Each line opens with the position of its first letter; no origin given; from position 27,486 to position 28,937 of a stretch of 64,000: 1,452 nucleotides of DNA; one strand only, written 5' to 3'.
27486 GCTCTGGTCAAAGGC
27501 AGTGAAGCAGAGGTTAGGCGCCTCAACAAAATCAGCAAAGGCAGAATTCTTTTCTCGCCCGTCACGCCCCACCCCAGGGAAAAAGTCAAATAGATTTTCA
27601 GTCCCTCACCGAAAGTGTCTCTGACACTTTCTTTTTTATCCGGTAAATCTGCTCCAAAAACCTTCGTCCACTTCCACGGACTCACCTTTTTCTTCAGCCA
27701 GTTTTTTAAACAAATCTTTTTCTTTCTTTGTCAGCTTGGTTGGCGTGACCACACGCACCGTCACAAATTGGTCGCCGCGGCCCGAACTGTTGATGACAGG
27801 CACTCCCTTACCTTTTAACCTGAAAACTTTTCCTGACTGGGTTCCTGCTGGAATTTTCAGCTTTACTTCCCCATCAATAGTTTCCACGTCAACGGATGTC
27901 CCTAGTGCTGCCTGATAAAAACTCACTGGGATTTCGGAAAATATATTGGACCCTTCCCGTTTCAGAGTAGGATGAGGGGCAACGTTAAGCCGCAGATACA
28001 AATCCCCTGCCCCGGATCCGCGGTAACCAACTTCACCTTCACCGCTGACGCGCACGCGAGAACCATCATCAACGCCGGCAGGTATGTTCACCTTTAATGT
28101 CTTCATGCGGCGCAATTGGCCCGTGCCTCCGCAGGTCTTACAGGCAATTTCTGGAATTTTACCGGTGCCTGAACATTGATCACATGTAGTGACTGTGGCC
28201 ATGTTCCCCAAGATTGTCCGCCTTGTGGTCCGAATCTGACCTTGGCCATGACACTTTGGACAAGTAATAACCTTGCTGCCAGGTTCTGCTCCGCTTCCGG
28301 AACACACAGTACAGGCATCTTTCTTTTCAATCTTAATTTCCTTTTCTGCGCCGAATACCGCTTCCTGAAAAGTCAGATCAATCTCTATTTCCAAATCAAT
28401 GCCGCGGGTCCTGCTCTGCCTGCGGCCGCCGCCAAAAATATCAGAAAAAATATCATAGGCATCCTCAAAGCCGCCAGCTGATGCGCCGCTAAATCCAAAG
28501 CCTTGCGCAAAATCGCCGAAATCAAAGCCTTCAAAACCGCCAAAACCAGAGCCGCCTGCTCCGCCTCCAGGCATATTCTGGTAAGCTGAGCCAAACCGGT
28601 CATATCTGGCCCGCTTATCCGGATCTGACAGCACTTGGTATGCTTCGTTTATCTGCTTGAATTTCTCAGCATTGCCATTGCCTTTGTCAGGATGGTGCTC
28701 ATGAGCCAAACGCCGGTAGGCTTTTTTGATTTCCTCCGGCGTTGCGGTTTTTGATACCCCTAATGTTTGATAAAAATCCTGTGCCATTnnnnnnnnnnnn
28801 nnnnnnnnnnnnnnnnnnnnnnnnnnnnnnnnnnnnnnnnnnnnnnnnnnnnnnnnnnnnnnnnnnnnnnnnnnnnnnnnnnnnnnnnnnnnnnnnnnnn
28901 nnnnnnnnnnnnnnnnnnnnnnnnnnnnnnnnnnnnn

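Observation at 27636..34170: Heat-shock operon hrcA-grpE-hsp20-dnaK-DUF3467-membrane protein-dnaJ with dual CIRCE operators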

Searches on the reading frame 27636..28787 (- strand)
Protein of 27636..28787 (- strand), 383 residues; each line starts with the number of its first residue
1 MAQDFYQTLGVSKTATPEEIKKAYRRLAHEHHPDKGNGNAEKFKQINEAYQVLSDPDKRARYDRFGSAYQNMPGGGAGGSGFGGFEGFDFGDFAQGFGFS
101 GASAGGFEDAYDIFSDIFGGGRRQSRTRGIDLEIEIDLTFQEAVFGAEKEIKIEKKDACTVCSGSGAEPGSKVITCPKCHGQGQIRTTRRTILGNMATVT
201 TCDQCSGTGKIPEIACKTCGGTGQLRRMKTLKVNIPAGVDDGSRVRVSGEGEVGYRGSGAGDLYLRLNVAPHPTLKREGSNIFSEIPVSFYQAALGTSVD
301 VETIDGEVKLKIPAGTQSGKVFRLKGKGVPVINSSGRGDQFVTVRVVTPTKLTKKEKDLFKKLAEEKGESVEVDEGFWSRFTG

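Call 6: search_protein_families(library=pfam, proteins=[window:27636-28787:-], max_evalue=0.01)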
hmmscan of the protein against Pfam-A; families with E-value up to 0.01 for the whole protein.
window:27636-28787:- (383 aa): 6 families
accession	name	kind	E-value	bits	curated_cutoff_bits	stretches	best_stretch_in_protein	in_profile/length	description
PF01556.23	DnaJ_C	-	2.2e-52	177.6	26.6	1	132-349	1-152/152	DnaJ C terminal domain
PF00226.36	DnaJ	-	6.5e-26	90.7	27.8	1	4-63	1-63/63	DnaJ domain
PF00684.25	DnaJ_CXXCXGXG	-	5.9e-16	58.9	32.7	1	159-223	1-65/65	DnaJ central domain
PF15777.11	Anti-TRAP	-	4.2e-06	27.1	32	1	157-188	11-45/59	Tryptophan RNA-binding attenuator protein inhibitory protein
PF20833.2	RNase_E_G_Thio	-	0.0015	19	26.8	0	175-193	1-19/86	RNase E/G, Thioredoxin-like domain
PF17302.8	DUF5351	-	0.0074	17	27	0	201-210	19-28/29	Family of unknown function (DUF5351)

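Call 7: search_protein_families(library=ncbifam, proteins=[window:27636-28787:-], max_evalue=0.01)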
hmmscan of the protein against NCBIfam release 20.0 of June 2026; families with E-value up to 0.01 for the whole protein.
window:27636-28787:- (383 aa): 18 families
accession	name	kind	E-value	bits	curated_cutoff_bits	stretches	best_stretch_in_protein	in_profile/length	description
TIGR02349.1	DnaJ_bact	equivalog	1.6e-127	425.7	377.2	1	4-366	1-353/354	molecular chaperone DnaJ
NF008035.0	PRK10767.1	subfamily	9.5e-122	406.6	338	1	2-369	3-352/374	molecular chaperone DnaJ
NF010885.0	PRK14292.1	equivalog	1e-99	334.1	585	1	3-381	2-364/371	chaperone protein DnaJ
NF010874.0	PRK14281.1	equivalog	2.4e-98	329.8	619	1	1-367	1-373/397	chaperone protein DnaJ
NF010871.0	PRK14278.1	equivalog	2.9e-98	329.2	502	2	96-373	78-357/378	molecular chaperone DnaJ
NF010872.0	PRK14279.1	equivalog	2.6e-96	323.1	556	1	2-367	8-379/394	molecular chaperone DnaJ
NF010894.0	PRK14301.1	equivalog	4.6e-96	322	548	1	2-365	3-349/373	chaperone protein DnaJ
NF010892.0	PRK14299.1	equivalog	2.4e-70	237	392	2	3-179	4-178/291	chaperone protein DnaJ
NF007618.0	PRK10266.1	equivalog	4e-56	190.7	403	2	227-367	156-294/306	curved DNA-binding protein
NF037946.1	terminal_TopJ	equivalog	9.1e-44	150.1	300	2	3-66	5-70/810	terminal organelle assembly protein TopJ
TIGR03835.1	termin_org_DnaJ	equivalog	8.9e-23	80.6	512.25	2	3-66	2-67/871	terminal organelle assembly protein TopJ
NF050028.1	CldAdptActJ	equivalog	7.8e-11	42.3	150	1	4-62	3-69/93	cold adaptation protein ActJcold adaptation protein ActJ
NF006948.0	PRK09430.1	equivalog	1.6e-08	34.5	162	1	3-35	200-232/267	co-chaperone DjlA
NF058604.1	RtpA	equivalog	2.9e-07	30.5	65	2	201-223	11-33/50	anti-TRAP protein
TIGR00714.1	hscB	equivalog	0.00024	21.2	46.75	1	20-62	8-56/156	Fe-S protein assembly co-chaperone HscB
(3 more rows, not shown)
